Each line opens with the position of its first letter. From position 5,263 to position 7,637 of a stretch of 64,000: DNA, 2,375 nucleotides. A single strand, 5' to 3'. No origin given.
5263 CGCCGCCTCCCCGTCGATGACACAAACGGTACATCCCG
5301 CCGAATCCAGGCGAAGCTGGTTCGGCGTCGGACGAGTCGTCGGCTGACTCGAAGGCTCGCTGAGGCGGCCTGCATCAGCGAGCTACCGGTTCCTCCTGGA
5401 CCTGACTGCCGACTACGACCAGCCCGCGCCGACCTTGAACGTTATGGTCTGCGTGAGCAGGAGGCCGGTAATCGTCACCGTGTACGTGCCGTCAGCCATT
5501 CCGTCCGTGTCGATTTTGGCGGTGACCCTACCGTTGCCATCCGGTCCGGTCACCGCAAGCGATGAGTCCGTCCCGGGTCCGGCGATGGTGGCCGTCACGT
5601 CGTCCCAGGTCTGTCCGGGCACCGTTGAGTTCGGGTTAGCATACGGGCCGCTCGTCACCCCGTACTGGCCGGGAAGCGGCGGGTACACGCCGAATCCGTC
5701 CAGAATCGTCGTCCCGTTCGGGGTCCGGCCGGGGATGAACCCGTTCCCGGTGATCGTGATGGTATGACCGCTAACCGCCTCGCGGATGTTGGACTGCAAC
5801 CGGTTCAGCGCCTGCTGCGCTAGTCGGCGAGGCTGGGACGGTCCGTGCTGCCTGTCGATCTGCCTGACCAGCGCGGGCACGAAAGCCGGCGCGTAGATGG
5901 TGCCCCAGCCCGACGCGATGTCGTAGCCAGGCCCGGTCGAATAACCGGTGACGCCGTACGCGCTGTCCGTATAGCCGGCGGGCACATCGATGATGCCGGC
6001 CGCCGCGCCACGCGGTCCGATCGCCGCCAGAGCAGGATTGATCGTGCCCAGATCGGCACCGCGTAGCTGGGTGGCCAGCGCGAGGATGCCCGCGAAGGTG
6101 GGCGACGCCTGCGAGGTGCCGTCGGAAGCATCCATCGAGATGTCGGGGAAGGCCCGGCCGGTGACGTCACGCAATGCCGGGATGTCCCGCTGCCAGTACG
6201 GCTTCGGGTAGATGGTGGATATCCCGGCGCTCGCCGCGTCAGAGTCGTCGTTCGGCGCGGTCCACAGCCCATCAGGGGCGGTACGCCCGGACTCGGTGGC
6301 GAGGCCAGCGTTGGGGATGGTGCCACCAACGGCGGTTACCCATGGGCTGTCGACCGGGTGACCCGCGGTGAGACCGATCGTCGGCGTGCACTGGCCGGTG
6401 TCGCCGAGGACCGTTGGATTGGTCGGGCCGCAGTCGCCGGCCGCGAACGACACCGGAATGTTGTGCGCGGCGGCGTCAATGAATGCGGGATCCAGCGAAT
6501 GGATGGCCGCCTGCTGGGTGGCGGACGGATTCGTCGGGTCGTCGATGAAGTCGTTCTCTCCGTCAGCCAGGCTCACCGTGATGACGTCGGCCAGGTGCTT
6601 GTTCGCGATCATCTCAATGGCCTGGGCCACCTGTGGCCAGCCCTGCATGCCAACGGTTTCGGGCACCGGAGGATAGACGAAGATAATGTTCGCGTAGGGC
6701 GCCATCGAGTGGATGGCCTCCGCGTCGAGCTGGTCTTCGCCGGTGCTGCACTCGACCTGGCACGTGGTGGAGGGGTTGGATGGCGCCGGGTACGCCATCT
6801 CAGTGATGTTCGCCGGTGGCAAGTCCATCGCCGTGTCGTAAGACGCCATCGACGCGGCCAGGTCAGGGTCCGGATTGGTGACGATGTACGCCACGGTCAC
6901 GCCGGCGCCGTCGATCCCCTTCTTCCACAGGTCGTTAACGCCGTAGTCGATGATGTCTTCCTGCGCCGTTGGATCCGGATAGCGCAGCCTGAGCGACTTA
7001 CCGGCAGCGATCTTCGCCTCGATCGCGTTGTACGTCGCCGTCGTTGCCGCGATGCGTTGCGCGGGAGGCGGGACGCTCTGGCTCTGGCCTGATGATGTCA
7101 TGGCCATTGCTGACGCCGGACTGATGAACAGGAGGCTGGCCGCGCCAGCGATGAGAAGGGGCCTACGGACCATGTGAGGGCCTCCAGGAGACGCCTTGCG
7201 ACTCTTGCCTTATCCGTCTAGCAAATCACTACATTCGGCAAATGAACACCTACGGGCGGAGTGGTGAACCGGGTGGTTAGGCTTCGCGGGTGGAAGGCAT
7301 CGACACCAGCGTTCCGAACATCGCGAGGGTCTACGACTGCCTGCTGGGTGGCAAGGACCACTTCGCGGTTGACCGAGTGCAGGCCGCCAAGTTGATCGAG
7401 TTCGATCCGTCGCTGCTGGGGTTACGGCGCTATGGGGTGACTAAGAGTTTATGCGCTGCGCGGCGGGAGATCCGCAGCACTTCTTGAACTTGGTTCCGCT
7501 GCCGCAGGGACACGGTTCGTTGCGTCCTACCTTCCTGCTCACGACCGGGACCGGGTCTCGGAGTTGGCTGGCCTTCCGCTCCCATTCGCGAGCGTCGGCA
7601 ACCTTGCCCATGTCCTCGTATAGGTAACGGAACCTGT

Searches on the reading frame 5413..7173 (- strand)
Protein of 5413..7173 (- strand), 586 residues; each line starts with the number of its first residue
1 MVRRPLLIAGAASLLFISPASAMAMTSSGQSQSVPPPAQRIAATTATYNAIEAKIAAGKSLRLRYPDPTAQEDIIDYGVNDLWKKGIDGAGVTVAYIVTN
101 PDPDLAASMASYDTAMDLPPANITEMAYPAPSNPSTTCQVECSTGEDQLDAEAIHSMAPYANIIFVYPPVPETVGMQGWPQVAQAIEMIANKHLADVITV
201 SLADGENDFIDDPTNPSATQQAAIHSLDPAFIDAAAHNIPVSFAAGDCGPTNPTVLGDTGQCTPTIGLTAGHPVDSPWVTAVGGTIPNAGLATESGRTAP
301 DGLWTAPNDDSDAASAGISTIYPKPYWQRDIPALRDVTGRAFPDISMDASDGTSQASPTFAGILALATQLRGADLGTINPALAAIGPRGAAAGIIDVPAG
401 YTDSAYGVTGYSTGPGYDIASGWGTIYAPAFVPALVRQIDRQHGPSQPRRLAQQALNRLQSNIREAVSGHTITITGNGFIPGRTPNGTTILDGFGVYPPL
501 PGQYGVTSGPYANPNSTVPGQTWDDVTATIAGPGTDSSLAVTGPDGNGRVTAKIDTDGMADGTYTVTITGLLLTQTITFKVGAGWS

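Call 44: search_protein_families(library=pfam, proteins=[window:5413-7173:-], max_evalue=0.01)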
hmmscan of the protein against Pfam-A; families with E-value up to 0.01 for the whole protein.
window:5413-7173:- (586 aa): 1 family
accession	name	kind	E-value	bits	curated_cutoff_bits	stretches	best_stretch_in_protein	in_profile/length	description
PF00082.27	Peptidase_S8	-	3.1e-06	27.2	21.8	1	157-371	77-257/288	Subtilase family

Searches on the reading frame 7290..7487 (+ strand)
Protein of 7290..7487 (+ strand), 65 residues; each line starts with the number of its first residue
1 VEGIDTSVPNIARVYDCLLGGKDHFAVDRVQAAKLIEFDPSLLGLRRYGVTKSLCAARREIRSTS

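Call 3: search_protein_families(library=pfam, proteins=[window:7290-7487:+], max_evalue=0.1)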
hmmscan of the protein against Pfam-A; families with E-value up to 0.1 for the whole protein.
window:7290-7487:+ (65 aa): 1 family
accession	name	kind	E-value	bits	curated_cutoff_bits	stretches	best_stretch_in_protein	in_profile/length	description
PF04672.18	Methyltransf_19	-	3.8e-10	40.2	26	1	3-43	7-47/268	S-adenosyl methyltransferase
